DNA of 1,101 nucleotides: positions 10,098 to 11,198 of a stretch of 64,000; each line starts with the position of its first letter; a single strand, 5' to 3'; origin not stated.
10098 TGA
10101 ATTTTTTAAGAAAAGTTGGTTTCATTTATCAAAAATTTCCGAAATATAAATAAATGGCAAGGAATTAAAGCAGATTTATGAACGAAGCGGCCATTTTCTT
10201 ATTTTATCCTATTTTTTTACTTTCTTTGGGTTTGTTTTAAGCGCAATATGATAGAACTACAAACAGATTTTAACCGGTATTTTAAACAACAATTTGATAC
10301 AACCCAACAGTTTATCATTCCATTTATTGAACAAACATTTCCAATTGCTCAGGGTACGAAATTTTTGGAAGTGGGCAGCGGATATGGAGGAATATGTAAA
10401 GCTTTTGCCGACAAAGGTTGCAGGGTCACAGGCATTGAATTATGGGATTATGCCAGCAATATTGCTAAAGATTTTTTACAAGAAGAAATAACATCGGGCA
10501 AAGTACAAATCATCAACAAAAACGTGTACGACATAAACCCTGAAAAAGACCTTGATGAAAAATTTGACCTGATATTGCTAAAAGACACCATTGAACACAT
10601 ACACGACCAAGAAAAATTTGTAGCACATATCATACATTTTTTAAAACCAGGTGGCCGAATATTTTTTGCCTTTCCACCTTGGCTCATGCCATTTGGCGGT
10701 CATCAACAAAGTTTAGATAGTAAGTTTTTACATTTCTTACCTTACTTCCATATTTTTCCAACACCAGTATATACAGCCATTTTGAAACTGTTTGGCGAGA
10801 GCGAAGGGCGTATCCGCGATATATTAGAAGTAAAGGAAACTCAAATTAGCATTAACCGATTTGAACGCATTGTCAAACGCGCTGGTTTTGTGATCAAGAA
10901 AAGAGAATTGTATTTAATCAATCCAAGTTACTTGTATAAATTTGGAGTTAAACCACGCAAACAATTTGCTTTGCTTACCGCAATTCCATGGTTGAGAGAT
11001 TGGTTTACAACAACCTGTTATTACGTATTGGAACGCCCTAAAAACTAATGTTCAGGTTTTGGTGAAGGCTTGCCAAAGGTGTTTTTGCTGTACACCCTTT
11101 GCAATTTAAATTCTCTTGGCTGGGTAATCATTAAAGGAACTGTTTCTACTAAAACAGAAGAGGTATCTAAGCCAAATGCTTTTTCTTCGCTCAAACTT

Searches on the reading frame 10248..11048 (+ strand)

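Call 71: search_protein_families(library=pfam, proteins=[window:10248-11048:+], max_evalue=0.00001)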
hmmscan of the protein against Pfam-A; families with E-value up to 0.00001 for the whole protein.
window:10248-11048:+ (266 aa): 7 families
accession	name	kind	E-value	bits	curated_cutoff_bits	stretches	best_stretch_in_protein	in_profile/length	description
PF13489.12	Methyltransf_23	-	2.4e-17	63.6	27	1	20-143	6-119/164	Methyltransferase domain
PF08241.18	Methyltransf_11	-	1.6e-16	61.1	21.2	1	40-140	1-95/95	Methyltransferase domain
PF13649.12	Methyltransf_25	-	7.5e-12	46.2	27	1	40-136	2-97/97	Methyltransferase domain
PF08242.18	Methyltransf_12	-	3.3e-11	44.2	30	1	40-138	1-98/98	Methyltransferase domain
PF13847.12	Methyltransf_31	-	5.7e-10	39.5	27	1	35-140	3-109/145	Methyltransferase domain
PF02353.26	CMAS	-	2.3e-08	34.1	27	1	17-139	44-163/273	Mycolic acid cyclopropane synthetase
PF00398.26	RrnaAD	-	9.2e-06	25.4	24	0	7-128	3-107/263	Ribosomal RNA adenine dimethylase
